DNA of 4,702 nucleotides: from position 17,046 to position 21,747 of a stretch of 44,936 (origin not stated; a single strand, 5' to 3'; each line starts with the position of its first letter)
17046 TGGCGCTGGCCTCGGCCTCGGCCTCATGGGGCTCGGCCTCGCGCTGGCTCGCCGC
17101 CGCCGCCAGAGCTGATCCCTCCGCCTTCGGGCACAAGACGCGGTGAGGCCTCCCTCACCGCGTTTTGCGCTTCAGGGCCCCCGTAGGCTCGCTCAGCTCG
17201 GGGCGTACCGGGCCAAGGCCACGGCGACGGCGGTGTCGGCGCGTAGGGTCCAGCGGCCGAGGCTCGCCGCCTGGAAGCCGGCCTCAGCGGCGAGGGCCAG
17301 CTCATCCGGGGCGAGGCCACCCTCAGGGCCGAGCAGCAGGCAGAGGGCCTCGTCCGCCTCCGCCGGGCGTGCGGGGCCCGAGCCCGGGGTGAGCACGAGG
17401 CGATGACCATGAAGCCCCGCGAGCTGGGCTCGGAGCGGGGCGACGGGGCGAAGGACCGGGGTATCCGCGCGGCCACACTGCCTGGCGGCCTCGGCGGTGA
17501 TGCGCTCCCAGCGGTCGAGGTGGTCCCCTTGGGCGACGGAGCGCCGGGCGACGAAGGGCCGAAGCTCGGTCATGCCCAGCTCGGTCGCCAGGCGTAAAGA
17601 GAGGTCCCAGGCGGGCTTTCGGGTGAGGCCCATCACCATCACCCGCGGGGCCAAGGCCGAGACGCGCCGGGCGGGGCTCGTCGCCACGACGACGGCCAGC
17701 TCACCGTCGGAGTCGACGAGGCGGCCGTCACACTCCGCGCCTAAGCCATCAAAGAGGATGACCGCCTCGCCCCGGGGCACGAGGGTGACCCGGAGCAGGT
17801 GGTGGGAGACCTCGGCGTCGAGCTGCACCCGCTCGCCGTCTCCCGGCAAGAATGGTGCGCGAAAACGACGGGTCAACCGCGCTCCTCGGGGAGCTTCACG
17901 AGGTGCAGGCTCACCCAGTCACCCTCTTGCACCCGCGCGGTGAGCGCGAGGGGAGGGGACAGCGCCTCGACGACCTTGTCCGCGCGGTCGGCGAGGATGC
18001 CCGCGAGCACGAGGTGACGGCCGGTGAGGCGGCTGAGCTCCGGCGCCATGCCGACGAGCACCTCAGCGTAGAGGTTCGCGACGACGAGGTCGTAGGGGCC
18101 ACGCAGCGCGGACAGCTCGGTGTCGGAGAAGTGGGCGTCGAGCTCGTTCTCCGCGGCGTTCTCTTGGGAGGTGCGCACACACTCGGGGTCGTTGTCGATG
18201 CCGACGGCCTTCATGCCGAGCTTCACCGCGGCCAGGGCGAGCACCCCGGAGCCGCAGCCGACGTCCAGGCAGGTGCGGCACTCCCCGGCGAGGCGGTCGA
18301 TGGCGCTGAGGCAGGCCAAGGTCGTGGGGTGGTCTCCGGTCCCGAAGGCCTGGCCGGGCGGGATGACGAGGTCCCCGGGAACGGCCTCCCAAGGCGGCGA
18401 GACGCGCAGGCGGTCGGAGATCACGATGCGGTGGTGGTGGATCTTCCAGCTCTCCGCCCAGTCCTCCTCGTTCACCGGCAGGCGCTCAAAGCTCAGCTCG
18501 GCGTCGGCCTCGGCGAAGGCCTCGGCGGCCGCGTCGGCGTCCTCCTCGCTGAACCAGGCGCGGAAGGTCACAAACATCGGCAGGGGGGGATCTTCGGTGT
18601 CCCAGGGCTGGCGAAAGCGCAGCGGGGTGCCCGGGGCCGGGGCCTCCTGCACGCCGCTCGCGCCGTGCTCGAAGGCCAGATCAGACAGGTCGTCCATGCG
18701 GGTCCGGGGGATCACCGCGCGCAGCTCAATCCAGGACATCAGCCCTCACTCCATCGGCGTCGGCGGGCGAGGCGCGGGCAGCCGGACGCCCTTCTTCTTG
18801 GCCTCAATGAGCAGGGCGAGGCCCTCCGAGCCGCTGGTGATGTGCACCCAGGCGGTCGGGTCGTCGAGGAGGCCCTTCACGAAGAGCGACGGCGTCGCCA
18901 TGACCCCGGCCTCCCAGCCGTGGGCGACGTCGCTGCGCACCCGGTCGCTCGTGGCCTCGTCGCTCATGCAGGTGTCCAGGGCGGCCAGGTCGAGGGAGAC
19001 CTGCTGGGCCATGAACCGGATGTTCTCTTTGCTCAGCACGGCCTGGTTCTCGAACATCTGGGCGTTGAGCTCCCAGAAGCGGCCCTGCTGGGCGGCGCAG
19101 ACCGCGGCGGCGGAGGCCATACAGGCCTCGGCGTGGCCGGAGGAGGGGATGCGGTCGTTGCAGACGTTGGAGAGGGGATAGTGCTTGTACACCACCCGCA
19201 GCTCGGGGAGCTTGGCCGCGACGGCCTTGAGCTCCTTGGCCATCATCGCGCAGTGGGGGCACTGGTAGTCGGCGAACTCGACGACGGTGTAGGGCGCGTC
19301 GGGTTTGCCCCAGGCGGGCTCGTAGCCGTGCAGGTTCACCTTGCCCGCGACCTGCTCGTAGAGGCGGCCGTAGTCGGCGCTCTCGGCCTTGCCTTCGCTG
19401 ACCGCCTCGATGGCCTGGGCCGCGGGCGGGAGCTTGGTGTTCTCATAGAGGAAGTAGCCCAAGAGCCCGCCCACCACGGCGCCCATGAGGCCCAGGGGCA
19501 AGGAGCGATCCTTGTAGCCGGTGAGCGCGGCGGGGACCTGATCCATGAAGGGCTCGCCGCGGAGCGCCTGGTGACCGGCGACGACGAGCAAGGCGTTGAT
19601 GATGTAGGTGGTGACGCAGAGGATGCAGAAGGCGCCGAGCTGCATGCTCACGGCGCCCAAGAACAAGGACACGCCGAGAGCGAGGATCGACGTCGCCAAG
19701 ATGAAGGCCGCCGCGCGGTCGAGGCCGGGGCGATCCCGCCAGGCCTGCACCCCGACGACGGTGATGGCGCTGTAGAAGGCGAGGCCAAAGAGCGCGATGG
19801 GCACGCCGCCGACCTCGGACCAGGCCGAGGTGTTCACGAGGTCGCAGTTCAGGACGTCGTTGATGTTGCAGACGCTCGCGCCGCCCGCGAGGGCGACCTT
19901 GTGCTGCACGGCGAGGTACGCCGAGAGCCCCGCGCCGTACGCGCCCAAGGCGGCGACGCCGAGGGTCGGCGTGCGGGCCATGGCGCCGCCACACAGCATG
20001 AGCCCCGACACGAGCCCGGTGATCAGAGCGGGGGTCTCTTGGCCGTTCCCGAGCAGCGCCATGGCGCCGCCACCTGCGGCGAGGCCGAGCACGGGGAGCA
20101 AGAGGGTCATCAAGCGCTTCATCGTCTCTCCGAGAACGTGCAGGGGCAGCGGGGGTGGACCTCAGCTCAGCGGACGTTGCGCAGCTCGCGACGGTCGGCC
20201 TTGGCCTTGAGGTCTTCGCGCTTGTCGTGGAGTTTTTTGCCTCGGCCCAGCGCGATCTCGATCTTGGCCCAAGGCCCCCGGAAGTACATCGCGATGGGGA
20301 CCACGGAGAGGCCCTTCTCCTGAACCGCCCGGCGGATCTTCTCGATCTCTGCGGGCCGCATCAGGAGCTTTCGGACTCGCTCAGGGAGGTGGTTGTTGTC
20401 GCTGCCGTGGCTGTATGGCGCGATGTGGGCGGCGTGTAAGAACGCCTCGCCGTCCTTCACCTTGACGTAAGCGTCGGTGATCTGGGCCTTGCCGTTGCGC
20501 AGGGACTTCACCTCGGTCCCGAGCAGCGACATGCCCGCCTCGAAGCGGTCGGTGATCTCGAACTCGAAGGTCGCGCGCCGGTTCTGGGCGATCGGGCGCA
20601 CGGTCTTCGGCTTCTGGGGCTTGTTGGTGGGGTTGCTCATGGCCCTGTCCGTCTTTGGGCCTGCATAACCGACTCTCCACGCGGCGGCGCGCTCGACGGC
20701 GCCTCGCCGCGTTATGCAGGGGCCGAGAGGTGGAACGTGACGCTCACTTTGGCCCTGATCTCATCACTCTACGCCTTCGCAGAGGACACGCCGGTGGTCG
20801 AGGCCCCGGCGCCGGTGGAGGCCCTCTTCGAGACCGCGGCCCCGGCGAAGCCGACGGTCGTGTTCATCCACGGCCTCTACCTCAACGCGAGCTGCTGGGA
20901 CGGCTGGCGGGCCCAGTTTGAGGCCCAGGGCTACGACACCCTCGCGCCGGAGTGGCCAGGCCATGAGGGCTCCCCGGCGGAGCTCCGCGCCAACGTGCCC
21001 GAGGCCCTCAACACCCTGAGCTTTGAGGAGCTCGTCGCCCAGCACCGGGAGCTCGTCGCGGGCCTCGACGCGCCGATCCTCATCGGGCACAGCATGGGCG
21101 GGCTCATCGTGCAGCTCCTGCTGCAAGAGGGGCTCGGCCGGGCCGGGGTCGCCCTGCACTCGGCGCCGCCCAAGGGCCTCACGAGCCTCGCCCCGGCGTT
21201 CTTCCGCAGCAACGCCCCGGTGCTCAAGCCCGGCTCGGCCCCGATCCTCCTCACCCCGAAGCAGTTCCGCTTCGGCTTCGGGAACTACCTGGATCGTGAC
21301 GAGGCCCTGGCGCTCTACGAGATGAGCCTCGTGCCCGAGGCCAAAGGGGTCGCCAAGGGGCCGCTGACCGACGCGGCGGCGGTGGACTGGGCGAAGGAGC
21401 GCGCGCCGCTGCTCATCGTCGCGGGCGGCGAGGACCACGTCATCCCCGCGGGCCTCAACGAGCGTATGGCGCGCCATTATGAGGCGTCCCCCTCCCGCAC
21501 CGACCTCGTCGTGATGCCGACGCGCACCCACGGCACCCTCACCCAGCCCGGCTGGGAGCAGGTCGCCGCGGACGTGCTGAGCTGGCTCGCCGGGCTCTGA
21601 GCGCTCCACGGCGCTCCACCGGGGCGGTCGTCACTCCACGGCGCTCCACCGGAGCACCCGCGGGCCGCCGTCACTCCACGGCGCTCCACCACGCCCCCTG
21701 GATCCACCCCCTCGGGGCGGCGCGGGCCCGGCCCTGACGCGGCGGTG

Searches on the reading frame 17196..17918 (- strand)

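Call 47: search_protein_families(library=pfam, proteins=[window:17196-17918:-], max_evalue=0.0001)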
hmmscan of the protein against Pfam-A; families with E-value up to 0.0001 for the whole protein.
window:17196-17918:- (241 aa): 1 family
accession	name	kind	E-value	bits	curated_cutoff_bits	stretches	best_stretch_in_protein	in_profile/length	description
PF04452.19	Methyltrans_RNA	-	1.4e-30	106.5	23.9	1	94-237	9-163/165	RNA methyltransferase domain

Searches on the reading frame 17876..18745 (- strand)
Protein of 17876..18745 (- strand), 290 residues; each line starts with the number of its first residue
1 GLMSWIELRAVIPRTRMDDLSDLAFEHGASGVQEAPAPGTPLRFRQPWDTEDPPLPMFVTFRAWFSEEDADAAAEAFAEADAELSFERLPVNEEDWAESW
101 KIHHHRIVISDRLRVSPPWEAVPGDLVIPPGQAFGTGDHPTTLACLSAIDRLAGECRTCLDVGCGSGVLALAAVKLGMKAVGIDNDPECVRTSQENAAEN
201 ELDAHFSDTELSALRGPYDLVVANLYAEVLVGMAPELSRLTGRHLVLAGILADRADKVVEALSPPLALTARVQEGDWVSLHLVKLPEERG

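Call 47: search_protein_families(library=pfam, proteins=[window:17876-18745:-], max_evalue=0.0001)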
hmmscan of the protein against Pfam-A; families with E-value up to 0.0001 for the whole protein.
window:17876-18745:- (290 aa): 7 families
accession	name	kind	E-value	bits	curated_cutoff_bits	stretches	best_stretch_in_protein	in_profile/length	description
PF06325.19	PrmA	-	1.2e-55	189.6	22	1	4-283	1-294/296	Ribosomal protein L11 methyltransferase (PrmA)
PF13649.12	Methyltransf_25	-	6.1e-09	36.9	27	1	160-225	2-73/97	Methyltransferase domain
PF13847.12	Methyltransf_31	-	9.8e-09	35.5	27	1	158-224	6-81/145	Methyltransferase domain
PF05175.20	MTS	-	3e-08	33.9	23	1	155-224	31-105/170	Methyltransferase small domain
PF13489.12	Methyltransf_23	-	4.2e-07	30.3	27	1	145-227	9-91/164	Methyltransferase domain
PF08241.18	Methyltransf_11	-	1.8e-06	28.9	21.2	1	160-229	1-72/95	Methyltransferase domain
PF08242.18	Methyltransf_12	-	2.6e-06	28.5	30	1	160-230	1-78/98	Methyltransferase domain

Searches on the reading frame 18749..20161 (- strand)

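Call 47: search_protein_families(library=pfam, proteins=[window:18749-20161:-], max_evalue=0.0001)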
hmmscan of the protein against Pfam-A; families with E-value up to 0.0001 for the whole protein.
window:18749-20161:- (471 aa): 3 families
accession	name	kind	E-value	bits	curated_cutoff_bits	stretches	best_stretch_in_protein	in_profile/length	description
PF07884.19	VKOR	-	2.2e-22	80.1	27.5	1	69-194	3-131/134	Vitamin K epoxide reductase family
PF13462.12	Thioredoxin_4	-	2e-17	64.3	23.2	1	280-430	4-147/165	Thioredoxin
PF01323.26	DSBA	-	1.1e-13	51.8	25.6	1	292-430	1-174/191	DSBA-like thioredoxin domain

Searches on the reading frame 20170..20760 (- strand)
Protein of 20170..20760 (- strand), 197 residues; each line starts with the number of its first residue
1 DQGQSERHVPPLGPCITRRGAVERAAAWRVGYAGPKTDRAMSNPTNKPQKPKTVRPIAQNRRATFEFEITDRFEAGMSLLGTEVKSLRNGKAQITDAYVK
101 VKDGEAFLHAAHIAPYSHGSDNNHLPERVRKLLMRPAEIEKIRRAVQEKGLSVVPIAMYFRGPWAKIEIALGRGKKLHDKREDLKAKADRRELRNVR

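Call 47: search_protein_families(library=pfam, proteins=[window:20170-20760:-], max_evalue=0.0001)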
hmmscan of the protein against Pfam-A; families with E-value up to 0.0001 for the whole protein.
window:20170-20760:- (197 aa): 1 family
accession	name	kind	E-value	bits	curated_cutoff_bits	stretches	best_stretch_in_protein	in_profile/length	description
PF01668.23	SmpB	-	1.5e-53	181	27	1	57-194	1-138/143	SmpB protein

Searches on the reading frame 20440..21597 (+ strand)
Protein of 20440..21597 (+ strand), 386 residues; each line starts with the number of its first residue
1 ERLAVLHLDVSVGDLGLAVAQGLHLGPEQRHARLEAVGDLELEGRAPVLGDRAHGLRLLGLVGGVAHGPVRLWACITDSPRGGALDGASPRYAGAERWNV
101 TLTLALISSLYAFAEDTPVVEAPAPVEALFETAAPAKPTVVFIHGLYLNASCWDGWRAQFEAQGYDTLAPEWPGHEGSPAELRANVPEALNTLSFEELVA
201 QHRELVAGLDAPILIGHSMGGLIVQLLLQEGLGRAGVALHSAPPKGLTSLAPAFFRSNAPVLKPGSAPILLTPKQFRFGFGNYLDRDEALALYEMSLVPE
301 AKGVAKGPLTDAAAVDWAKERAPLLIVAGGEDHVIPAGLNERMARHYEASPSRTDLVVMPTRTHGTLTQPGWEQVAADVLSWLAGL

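Call 47: search_protein_families(library=pfam, proteins=[window:20440-21597:+], max_evalue=0.0001)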
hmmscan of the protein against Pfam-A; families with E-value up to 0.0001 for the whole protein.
window:20440-21597:+ (386 aa): 3 families
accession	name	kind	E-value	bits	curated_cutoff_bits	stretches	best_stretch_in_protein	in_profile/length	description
PF12697.13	Abhydrolase_6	-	3.4e-22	80.6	26.3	1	140-369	1-210/217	Alpha/beta hydrolase family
PF00561.26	Abhydrolase_1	-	4.8e-15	56.3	25.8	1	138-242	1-102/245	alpha/beta hydrolase fold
PF12146.15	Hydrolase_4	-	2.8e-13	50.2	27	1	135-368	2-236/239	Serine aminopeptidase, S33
